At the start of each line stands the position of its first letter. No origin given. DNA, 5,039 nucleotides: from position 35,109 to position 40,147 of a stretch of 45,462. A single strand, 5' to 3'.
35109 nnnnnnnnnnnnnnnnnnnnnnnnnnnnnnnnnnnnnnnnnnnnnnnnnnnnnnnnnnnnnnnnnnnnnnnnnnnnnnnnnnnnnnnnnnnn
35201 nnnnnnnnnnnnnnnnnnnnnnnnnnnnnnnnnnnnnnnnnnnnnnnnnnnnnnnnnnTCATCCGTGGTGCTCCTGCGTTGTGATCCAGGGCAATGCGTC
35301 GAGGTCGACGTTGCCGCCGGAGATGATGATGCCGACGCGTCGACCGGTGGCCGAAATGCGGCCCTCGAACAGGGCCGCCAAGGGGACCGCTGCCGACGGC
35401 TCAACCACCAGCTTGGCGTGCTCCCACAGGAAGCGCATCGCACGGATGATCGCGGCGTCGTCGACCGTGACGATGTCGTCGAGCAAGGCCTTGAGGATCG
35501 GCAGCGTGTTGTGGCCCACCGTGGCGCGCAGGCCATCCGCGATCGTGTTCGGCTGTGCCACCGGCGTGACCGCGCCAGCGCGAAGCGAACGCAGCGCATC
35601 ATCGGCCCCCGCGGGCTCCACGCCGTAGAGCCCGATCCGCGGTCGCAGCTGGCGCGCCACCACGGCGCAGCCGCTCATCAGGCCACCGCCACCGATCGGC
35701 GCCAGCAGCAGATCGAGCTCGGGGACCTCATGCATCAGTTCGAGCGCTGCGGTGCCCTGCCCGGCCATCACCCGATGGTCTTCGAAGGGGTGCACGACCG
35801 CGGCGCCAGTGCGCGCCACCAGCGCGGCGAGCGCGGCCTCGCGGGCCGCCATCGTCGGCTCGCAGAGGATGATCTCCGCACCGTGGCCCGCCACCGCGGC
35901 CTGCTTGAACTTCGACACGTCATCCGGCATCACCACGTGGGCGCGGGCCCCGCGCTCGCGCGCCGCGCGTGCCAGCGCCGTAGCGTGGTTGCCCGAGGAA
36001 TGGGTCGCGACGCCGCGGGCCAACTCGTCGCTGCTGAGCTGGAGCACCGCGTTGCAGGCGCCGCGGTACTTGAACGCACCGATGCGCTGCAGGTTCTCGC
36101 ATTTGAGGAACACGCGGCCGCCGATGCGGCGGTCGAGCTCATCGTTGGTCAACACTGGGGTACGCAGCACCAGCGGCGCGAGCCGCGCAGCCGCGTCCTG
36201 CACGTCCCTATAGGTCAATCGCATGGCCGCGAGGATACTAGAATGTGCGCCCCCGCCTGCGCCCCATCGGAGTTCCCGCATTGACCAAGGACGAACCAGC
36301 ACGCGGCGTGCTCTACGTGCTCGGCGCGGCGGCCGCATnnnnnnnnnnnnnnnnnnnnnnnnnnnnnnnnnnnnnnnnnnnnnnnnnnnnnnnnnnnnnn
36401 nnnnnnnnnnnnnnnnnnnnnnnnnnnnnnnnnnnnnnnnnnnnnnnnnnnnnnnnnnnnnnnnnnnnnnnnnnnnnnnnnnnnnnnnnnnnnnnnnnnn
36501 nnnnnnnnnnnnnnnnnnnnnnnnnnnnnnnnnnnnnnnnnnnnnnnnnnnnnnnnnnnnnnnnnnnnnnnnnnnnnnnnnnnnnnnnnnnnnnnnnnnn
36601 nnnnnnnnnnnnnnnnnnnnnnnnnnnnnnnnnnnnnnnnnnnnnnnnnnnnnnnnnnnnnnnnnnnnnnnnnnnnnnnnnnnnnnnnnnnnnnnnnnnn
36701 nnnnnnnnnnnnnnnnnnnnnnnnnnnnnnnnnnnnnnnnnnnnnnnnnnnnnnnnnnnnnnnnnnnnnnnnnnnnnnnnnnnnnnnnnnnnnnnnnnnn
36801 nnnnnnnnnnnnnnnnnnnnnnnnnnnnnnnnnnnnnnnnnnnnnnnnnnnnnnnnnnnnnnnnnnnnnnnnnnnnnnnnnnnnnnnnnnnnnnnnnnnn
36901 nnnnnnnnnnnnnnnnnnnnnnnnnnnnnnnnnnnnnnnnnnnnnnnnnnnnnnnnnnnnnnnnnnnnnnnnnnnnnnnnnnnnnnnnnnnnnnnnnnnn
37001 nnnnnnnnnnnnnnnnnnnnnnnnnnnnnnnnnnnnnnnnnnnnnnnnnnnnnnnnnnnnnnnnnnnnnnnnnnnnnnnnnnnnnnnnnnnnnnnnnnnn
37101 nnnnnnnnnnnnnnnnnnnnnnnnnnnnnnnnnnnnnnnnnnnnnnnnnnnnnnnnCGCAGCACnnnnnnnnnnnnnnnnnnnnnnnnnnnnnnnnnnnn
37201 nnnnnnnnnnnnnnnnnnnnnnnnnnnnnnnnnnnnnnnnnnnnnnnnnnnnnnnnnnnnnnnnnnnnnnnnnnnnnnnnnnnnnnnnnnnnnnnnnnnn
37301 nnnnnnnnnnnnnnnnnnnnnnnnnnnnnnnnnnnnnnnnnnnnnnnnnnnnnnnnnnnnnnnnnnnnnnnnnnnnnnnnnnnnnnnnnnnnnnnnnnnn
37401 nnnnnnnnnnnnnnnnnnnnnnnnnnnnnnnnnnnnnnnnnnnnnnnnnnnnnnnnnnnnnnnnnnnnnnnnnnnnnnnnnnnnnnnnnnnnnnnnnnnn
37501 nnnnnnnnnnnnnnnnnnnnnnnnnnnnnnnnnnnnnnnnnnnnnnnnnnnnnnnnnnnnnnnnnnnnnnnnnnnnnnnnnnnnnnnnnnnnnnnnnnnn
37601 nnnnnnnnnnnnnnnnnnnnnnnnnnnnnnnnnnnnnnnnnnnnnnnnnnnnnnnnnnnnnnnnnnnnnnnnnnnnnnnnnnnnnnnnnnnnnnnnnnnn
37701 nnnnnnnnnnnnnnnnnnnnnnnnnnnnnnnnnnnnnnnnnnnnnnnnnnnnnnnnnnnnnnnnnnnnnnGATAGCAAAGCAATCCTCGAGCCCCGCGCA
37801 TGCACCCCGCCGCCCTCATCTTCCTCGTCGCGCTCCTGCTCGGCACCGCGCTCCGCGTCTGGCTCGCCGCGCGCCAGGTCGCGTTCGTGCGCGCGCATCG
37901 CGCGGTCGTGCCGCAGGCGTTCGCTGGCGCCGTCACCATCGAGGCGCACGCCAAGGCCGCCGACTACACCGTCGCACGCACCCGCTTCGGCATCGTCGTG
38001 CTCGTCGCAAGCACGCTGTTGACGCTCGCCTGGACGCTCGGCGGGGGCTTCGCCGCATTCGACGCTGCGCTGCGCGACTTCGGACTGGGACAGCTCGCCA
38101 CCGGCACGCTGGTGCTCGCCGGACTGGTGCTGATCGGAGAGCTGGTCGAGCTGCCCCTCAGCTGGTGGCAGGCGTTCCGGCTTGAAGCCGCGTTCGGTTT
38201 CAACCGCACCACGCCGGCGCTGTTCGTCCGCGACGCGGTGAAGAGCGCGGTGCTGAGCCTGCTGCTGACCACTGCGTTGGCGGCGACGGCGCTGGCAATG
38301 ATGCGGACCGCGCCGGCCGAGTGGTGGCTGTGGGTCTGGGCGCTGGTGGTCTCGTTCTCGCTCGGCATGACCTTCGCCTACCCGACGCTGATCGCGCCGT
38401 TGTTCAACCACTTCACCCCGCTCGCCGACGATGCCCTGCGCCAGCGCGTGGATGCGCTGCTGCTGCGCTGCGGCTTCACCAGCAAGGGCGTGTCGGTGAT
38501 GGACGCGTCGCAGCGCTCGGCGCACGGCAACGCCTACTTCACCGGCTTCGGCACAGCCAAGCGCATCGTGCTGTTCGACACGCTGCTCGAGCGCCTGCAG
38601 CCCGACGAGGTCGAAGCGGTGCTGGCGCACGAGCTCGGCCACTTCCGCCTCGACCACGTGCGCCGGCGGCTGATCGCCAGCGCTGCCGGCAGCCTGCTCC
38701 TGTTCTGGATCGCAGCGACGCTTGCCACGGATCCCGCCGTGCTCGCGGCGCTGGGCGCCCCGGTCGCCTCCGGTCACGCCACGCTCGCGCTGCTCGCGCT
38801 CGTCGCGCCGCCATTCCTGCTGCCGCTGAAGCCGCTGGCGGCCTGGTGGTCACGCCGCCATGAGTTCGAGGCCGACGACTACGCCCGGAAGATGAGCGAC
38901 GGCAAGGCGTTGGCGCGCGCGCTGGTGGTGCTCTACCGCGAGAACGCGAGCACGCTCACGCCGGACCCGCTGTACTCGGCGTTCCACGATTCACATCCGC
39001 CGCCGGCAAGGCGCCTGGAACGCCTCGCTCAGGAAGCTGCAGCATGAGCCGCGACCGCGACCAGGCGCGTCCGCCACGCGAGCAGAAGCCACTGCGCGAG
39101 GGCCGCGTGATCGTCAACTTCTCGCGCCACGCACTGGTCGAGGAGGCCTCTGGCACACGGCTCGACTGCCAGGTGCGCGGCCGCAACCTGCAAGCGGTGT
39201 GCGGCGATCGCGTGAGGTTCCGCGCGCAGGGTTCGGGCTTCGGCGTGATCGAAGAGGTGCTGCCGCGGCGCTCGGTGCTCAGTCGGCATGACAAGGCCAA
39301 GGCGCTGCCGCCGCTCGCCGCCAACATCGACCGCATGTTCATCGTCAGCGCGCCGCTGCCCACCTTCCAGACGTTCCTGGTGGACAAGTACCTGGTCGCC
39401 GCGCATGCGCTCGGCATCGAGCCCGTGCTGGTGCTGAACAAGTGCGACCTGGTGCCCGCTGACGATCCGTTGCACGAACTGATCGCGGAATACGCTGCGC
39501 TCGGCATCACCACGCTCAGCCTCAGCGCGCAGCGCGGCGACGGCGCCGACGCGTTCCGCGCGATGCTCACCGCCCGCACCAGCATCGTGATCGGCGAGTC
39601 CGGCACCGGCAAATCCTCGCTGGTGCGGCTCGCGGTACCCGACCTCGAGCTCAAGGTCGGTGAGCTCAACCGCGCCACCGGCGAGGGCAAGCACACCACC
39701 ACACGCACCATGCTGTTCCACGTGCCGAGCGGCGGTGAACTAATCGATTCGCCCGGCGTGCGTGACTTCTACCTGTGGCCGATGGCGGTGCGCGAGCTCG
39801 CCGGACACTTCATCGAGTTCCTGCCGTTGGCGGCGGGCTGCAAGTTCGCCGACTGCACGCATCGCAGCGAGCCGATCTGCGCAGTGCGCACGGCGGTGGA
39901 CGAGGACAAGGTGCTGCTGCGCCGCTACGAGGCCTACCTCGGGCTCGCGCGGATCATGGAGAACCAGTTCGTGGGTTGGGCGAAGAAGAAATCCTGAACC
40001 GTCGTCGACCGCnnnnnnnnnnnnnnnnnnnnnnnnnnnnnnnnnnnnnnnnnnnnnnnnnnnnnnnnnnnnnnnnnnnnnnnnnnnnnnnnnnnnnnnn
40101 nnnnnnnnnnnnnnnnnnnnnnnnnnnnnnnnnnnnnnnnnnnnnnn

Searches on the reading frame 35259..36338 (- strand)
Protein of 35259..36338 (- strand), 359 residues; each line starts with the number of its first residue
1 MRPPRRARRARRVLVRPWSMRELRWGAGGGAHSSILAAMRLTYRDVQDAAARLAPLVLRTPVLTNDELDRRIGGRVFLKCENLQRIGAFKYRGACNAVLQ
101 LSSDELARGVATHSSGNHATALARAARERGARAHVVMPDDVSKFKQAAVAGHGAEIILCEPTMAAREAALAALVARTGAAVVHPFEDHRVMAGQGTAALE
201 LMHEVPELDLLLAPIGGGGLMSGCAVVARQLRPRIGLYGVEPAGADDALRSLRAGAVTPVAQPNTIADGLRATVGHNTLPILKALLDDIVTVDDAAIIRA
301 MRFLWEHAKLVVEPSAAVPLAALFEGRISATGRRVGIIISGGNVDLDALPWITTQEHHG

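Call 75: search_protein_families(library=pfam, proteins=[window:35259-36338:-], max_evalue=0.00001)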
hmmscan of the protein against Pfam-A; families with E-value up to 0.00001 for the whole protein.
window:35259-36338:- (359 aa): 1 family
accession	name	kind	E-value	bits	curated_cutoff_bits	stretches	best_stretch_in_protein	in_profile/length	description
PF00291.31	PALP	-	5.3e-72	243.1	35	1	55-341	3-295/295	Pyridoxal-phosphate dependent enzyme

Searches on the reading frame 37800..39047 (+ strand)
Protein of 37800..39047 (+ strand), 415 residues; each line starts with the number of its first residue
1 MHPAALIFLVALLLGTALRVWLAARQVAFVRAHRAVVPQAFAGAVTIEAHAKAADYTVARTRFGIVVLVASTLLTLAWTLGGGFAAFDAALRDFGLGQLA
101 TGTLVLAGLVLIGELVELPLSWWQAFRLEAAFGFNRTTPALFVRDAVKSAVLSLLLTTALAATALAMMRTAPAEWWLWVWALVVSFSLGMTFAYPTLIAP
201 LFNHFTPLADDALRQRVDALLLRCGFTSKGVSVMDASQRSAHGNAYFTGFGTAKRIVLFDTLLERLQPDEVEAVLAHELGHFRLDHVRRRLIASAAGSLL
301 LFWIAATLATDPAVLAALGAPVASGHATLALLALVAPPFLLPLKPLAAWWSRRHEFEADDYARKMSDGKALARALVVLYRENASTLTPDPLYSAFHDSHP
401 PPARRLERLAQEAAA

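Call 75: search_protein_families(library=pfam, proteins=[window:37800-39047:+], max_evalue=0.00001)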
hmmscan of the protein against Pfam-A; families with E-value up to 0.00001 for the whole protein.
window:37800-39047:+ (415 aa): 2 families
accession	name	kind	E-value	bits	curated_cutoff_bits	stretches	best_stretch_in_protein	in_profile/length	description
PF16491.10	Peptidase_M48_N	-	7.8e-50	169.6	27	1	26-203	1-178/179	CAAX prenyl protease N-terminal, five membrane helices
PF01435.24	Peptidase_M48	-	2.8e-33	115.8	20.3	1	209-412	3-185/186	Peptidase family M48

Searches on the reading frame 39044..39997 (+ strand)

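Call 75: search_protein_families(library=pfam, proteins=[window:39044-39997:+], max_evalue=0.00001)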
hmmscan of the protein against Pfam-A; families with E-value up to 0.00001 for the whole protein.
window:39044-39997:+ (317 aa): 1 family
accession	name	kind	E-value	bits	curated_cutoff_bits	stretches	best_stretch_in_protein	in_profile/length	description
PF03193.22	RsgA_GTPase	-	4.8e-48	163.7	30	1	72-244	1-173/174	RsgA GTPase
